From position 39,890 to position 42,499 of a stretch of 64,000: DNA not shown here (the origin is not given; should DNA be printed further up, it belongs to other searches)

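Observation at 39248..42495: Two-gene NYN-nuclease + NACHT-STAND cassette inserted between DAHP synthase and prfA: candidate undescribed defence-type system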

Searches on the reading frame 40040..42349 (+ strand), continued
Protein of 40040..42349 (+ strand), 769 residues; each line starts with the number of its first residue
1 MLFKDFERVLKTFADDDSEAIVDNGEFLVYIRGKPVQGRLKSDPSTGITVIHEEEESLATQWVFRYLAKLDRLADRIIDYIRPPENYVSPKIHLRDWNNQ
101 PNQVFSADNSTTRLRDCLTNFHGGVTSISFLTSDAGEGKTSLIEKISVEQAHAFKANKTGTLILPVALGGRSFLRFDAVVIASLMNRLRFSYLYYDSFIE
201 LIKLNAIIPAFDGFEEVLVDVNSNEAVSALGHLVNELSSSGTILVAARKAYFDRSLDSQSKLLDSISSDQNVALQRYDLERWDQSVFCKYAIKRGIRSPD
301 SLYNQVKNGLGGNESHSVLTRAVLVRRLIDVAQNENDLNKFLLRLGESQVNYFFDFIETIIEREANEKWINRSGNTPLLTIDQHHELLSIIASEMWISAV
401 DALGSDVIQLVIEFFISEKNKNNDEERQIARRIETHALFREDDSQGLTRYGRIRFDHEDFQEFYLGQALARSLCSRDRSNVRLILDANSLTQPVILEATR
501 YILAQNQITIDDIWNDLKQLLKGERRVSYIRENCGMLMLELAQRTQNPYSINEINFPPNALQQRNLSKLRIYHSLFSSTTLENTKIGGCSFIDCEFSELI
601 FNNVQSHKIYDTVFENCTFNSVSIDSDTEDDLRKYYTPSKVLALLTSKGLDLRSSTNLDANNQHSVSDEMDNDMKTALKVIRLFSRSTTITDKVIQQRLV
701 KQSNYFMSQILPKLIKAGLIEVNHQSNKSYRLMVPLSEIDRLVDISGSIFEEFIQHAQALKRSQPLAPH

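Call 30: predict_structure(alignment_id=A1)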
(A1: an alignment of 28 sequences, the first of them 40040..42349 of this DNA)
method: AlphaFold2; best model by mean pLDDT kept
length: 769 residues; sequences in the alignment: 28
mean_pLDDT: 83.6   pTM: 0.79
mean pLDDT of the five models: 83.6, 83.5, 81.3, 80.5, 78.6
residues with pLDDT >= 90: 293; 70-90: 375; 50-70: 71; < 50: 30
segments of 3 or more residues with pLDDT < 50: 100-103, 218-223, 254-256, 628-630, 659-663, 764-769
pLDDT, mean of each block of 10 residues (from residue 1): 90 83 88 89 89 92 91 91 86 68 69 90 84 84 94 94 82 66 78 80 93 62 59 89 84 56 77 87 91 92 89 84 86 75 72 82 87 85 95 89 87 93 91 89 62 84 94 93 90 89 87 93 84 94 89 89 91 90 89 92 73 91 68 79 84 64 57 89 84 85 91 92 74 86 88 90 44
secondary structure, 60 per line:
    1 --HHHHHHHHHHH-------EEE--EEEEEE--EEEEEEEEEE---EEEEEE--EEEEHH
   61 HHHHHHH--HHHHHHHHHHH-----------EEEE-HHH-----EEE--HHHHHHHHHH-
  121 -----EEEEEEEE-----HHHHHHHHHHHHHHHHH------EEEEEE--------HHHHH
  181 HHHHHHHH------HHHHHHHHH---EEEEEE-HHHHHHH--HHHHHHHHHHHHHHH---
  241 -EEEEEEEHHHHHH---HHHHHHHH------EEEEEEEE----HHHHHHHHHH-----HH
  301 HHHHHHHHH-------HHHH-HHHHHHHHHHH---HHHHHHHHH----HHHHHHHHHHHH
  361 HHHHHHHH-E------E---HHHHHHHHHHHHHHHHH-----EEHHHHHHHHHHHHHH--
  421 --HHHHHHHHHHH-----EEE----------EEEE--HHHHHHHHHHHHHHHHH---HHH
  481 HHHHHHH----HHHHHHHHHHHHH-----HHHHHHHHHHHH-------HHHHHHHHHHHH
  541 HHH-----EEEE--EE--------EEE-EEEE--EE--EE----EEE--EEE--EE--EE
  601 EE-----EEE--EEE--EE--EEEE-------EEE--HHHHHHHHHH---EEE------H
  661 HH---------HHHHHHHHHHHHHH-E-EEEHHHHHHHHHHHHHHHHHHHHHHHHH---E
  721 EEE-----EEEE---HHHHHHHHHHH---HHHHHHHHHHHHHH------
elements in order (helices of 4 or more, strands of 3 or more residues): H3-13 E21-23 E26-31 E34-43 E47-52 E55-58 H59-67 H70-80 E92-95 E105-107 H110-119 E126-133 H139-155 E162-167 H176-188 H195-203 E207-212 H214-220 H223-237 E242-248 H249-254 H258-265 E272-279 H284-293 H299-309 H317-320 H322-332 H336-344 H349-368 H381-397 H405-418 H423-433 E439-441 E452-455 H458-474 H478-487 H492-504 H510-521 H529-543 E549-552 E565-567 E569-572 E585-587 E590-592 E599-602 E608-610 E613-615 E622-625 E633-635 H638-647 E651-653 H672-685 E689-691 H692-716 E720-723 E729-732 H736-746 H750-763

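Call 35: fold_search(model_id=the predicted structure, library=pdb)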
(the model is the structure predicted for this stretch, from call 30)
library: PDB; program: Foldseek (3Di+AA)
matches with E <= 10: 976; with E <= 0.001: 121
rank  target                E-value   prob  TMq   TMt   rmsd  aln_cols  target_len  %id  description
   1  4kxf_F                8.5e-14  1.00  0.36  0.31  12.2       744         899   13  Crystal structure of NLRC4 reveals its autoinhibition mechanism (released 2013-07-24)
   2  4kxf_N                8.9e-14  1.00  0.34  0.30  12.5       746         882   11  Crystal structure of NLRC4 reveals its autoinhibition mechanism (released 2013-07-24)
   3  4kxf_P                1.4e-13  1.00  0.36  0.33  11.9       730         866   12  Crystal structure of NLRC4 reveals its autoinhibition mechanism (released 2013-07-24)
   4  4kxf_D                2.5e-13  1.00  0.37  0.33  12.4       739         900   11  Crystal structure of NLRC4 reveals its autoinhibition mechanism (released 2013-07-24)
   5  4kxf_B                2.6e-13  1.00  0.37  0.32  12.4       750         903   12  Crystal structure of NLRC4 reveals its autoinhibition mechanism (released 2013-07-24)
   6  4kxf_K                2.6e-13  1.00  0.35  0.31  12.1       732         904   12  Crystal structure of NLRC4 reveals its autoinhibition mechanism (released 2013-07-24)
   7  4kxf_H                4.3e-13  1.00  0.34  0.30  12.2       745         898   12  Crystal structure of NLRC4 reveals its autoinhibition mechanism (released 2013-07-24)
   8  5irm_C                2.4e-12  1.00  0.34  0.34  14.7       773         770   10  Crystal structure of rabbit NOD2 in an ADP-bound state (Crystal form2) (released 2016-06-29)
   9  4kxf_L                4.0e-12  1.00  0.35  0.31  12.7       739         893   12  Crystal structure of NLRC4 reveals its autoinhibition mechanism (released 2013-07-24)
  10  8fvu_B                5.9e-12  1.00  0.25  0.21  23.4       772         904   12  Cryo-EM structure of human Needle/NAIP/NLRC4 (R288A) (released 2024-01-03)
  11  5irm_A                8.0e-12  1.00  0.34  0.34  14.2       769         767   11  Crystal structure of rabbit NOD2 in an ADP-bound state (Crystal form2) (released 2016-06-29)
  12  9l4k_A                1.2e-11  1.00  0.30  0.27  15.1       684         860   12  Structure of human NLRP2-TLE6-OOEP complex (released 2025-10-01)
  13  8fw2_A                1.3e-11  1.00  0.24  0.21  22.4       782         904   11  Cryo-EM structure of full-length human NLRC4 inflammasome with C11 symmetry (released 2024-01-03)
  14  5irl                  7.0e-11  1.00  0.36  0.37  12.7       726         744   12  Crystal structure of rabbit NOD2 SER mutant in an ADP-bound state (released 2016-06-29)
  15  9l4l_A                1.2e-10  1.00  0.30  0.27  14.4       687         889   12  Structure of human SCMCcore complex contain NLRP2 (released 2025-10-01)
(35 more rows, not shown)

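Call 44: search_protein_families(library=pfam, alignment_id=A3, max_evalue=0.00001)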
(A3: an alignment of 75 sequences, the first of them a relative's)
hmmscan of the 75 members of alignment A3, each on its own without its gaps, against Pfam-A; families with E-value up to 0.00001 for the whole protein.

A. member 1, L003:1887-4985:- (1032 aa): 0 families

B. families by the number of members that match (of 75 scanned): 67 families (the first 25 are shown)
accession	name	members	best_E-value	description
PF00793.26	DAHP_synth_1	5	1.4e-58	DAHP synthetase I family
PF03462.23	PCRF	4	2.2e-69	PCRF domain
PF00472.26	RF-1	4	1e-43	RF-1 domain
PF18152.6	DAHP_snth_FXD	4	2.2e-18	DAHP synthase ferredoxin-like domain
PF03235.19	GmrSD_N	3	1.7e-28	GmrSD restriction endonuclease, N-terminal domain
PF00682.25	HMGL-like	3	1.1e-24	HMGL-like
PF16868.10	NMT1_3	3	7.4e-19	NMT1-like family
PF03102.20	NeuB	3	3.1e-07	NeuB family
PF00657.28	Lipase_GDSL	2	2.7e-20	GDSL-like Lipase/Acylhydrolase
PF12679.13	ABC2_membrane_2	2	9.2e-17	ABC-2 family transporter protein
PF07394.17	DUF1501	1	1.6e-157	Protein of unknown function (DUF1501)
PF06165.18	GH94_b-supersand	1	1.5e-153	Glycosyl hydrolase 94, supersandwich domain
PF17167.11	Glyco_hydro_94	1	2.2e-114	Glycosyl hydrolase 94 superfamily, catalytic domain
PF06965.17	Na_H_antiport_1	1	1.4e-105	Na+/H+ antiporter 1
PF07587.16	PSD1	1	1.4e-98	Protein of unknown function (DUF1553)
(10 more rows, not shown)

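Call 45: search_protein_families(library=pfam, alignment_id=A4, max_evalue=0.00001)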
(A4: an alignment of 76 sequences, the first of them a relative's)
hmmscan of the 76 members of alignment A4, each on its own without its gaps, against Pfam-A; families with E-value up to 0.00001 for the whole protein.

A. member 1, L043:5907-6815:+ (302 aa): 0 families

B. families by the number of members that match (of 76 scanned): 82 families (the first 25 are shown)
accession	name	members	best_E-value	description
PF01420.25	Methylase_S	5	4.4e-36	Type I restriction modification DNA specificity domain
PF11867.13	T1RH-like_C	3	1.5e-132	Type I restriction enzyme HindI endonuclease subunit-like, C-terminal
PF18766.7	SWI2_SNF2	3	5e-81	SWI2/SNF2 ATPase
PF04313.20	HSDR_N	3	1.7e-48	Type I restriction enzyme R protein N terminus (HSDR_N)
PF22679.2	T1R_D3-like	3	4.5e-22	Type I restriction enzyme subunit R domain 3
PF04851.21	ResIII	3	1.2e-19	Type III restriction enzyme, res subunit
PF05598.16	DUF772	2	9.2e-19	Transposase domain (DUF772)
PF01609.27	DDE_Tnp_1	2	1.1e-16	Transposase DDE domain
PF13751.12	DDE_Tnp_1_6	2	8.4e-15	Transposase DDE domain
PF02092.22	tRNA_synt_2f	1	1.5e-159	Glycyl-tRNA synthetase beta subunit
PF08497.15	Radical_SAM_N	1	6.7e-131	Radical SAM N-terminal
PF01642.28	MM_CoA_mutase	1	2.3e-120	Methylmalonyl-CoA mutase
PF17432.8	DUF3458_C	1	2.9e-110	Domain of unknown function (DUF3458_C) ARM repeats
PF13310.11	Virulence_RhuM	1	5.2e-109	Virulence protein RhuM family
PF25390.1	WD40_RLD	1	1.7e-93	RCC1-like domain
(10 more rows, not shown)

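Call 47: search_protein_families(library=pfam, proteins=[L055:3043-4641:+, L055:5915-7276:+, L055:10289-13399:+, L019:2240-5536:+, L019:5533-6999:+, L020:6204-7199:+, L015:10383-11360:-, L015:11529-12788:+, L021:10397-11767:-, L011:6596-7819:+], max_evalue=0.0001)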
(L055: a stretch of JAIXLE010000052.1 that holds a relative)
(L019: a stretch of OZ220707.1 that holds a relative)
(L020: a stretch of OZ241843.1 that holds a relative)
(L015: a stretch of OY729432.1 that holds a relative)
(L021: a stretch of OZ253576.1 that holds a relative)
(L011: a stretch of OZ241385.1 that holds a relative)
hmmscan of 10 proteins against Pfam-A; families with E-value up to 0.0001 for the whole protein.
L055:3043-4641:+ (532 aa): 2 families
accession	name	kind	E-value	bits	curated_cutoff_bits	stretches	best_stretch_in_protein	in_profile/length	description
PF02384.22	N6_Mtase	-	1.7e-111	372.9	20.4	1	170-492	2-311/311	N-6 DNA Methylase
PF12161.14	HsdM_N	-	1.2e-28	100.9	24.5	1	30-158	2-135/135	HsdM N-terminal domain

L055:5915-7276:+ (453 aa): 1 family
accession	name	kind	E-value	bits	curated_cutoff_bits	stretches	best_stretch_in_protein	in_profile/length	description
PF01420.25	Methylase_S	-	9.9e-29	101.1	22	2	248-396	1-138/168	Type I restriction modification DNA specificity domain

L055:10289-13399:+ (1036 aa): 5 families
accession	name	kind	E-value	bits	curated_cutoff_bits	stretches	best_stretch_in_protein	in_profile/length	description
PF11867.13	T1RH-like_C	-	1.5e-132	442.4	26.8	1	690-1019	1-327/329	Type I restriction enzyme HindI endonuclease subunit-like, C-terminal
PF18766.7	SWI2_SNF2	-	5e-81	272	26.7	1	268-505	1-220/221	SWI2/SNF2 ATPase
PF04313.20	HSDR_N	-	2.1e-47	162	25.1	1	2-209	3-198/198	Type I restriction enzyme R protein N terminus (HSDR_N)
PF22679.2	T1R_D3-like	-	4.5e-22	79.6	27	1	604-673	85-156/158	Type I restriction enzyme subunit R domain 3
PF04851.21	ResIII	-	1.3e-17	64.6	22.5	1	282-438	20-163/164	Type III restriction enzyme, res subunit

L019:2240-5536:+ (1098 aa): 4 families
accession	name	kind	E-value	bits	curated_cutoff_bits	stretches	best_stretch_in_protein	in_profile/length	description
PF07587.16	PSD1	-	8.5e-98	327.1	28.5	1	783-1042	1-242/244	Protein of unknown function (DUF1553)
PF07583.16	PSCyt2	-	1.9e-89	299.6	29.8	1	199-404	2-208/209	Protein of unknown function (DUF1549)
PF13385.13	Laminin_G_3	-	8e-20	72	27.6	1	519-691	4-151/151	Concanavalin A-like lectin/glucanases superfamily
PF07635.16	PSCyt1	-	5.3e-16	59.4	22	1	87-149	1-59/59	Planctomycete cytochrome C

L019:5533-6999:+ (488 aa): 1 family
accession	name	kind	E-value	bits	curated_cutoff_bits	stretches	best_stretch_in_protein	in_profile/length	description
PF07394.17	DUF1501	-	1.6e-157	525.1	27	1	66-487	2-390/390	Protein of unknown function (DUF1501)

L020:6204-7199:+ (331 aa): 1 family
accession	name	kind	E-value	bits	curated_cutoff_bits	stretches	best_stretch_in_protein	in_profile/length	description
PF00682.25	HMGL-like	-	3.3e-24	86.1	29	1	21-265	2-242/260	HMGL-like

L015:10383-11360:- (325 aa): 1 family
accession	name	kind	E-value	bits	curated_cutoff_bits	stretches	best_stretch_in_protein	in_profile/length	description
PF16868.10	NMT1_3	-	7.4e-19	68.9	27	1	19-323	1-289/289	NMT1-like family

L015:11529-12788:+ (419 aa): 1 family
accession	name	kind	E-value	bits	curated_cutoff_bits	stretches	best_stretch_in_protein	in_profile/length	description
PF01546.33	Peptidase_M20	-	5.9e-13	49.6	24.6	1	84-412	1-205/206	Peptidase family M20/M25/M40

L021:10397-11767:- (456 aa): 2 families
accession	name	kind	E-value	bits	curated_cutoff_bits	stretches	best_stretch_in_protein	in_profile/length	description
PF12698.13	ABC2_membrane_3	-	5.1e-33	115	31.6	1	19-430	1-346/347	ABC-2 family transporter protein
PF12679.13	ABC2_membrane_2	-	7.9e-09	35.6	27.2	1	7-399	3-240/283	ABC-2 family transporter protein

L011:6596-7819:+ (407 aa): 2 families
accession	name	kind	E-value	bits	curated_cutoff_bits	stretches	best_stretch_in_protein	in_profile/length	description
PF01610.23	DDE_Tnp_ISL3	-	9.2e-66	222.5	23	1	159-392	1-240/240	Transposase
PF14690.11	Zn_ribbon_ISL3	-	1.6e-05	25.7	25.5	1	46-85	4-43/47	zinc-finger of transposase IS204/IS1001/IS1096/IS1165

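Call 48: search_protein_families(library=padloc, alignment_id=A3, max_evalue=1e-8)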
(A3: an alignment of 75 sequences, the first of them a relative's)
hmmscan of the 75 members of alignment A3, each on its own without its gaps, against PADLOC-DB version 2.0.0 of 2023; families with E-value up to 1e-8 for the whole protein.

A. member 1, L003:1887-4985:- (1032 aa): 0 families

B. families by the number of members that match (of 75 scanned): 91 families (the first 25 are shown)
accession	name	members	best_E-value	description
PDLC04151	HEC-05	2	2.8e-147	-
PDLC03035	MTase_I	1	3.8e-220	Type I methyltransferase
PDLC02183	Dsr1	1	5.8e-148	-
PDLC04167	Dsr1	1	4.4e-147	-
PDLC03019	MTase_I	1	1.2e-95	Type I methyltransferase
PDLC04150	HEC-05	1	4.3e-89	-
PDLC04790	PDC-S01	1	5.8e-84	-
PDLC04152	HEC-05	1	5.7e-67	-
PDLC03240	MTase_II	1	9.7e-64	Type II methyltransferase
PDLC02693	Orf5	1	1.8e-60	Orf5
PDLC03877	NsnA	1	1.2e-57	-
PDLC04154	HEC-06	1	8.9e-56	-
PDLC03031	MTase_I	1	4.2e-54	Type I methyltransferase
PDLC04027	PD-T4-2_A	1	7.8e-51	-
PDLC04783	PDC-M72A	1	3.7e-50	-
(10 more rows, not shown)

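Call 49: search_protein_families(library=padloc, alignment_id=A4, max_evalue=1e-8)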
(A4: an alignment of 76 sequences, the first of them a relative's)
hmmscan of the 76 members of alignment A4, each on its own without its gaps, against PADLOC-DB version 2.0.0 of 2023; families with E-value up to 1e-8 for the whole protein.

A. member 1, L043:5907-6815:+ (302 aa): 1 family
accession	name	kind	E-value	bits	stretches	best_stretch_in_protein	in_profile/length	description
PDLC04816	PDC-S02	-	1.7e-60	203.1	1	3-296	2-293/299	-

B. families by the number of members that match (of 76 scanned): 169 families (the first 25 are shown)
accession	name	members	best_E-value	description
PDLC03086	Specificity_I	5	2.3e-143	Type I specificity subunit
PDLC03089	Specificity_I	5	1.5e-121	Type I specificity subunit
PDLC03168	Specificity_I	5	1.1e-95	Type I specificity subunit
PDLC03099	Specificity_I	5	1.5e-91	Type I specificity subunit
PDLC03068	Specificity_I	5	4e-72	Type I specificity subunit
PDLC03172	Specificity_I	5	1.9e-69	Type I specificity subunit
PDLC03092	Specificity_I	5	5.6e-68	Type I specificity subunit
PDLC03066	Specificity_I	5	5.4e-65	Type I specificity subunit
PDLC03154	Specificity_I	5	3.6e-63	Type I specificity subunit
PDLC03161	Specificity_I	5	2.5e-62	Type I specificity subunit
PDLC03019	MTase_I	5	2.5e-59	Type I methyltransferase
PDLC03100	Specificity_I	5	2.9e-58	Type I specificity subunit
PDLC03058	Specificity_I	5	6e-58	Type I specificity subunit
PDLC03177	Specificity_I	5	3.5e-55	Type I specificity subunit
PDLC03108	Specificity_I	5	2.1e-52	Type I specificity subunit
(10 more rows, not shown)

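Call 58: search_dna_similar(query=window:40040-42349:+, collection=plasmids, mode=protein, max_rows=15)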
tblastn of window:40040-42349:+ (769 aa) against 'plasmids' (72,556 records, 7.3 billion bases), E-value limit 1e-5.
No match.

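Call 59: search_dna_similar(query=window:40040-42349:+, collection=phages, mode=protein, max_rows=10)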
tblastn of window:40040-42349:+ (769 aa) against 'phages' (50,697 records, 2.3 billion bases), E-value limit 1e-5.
No match.
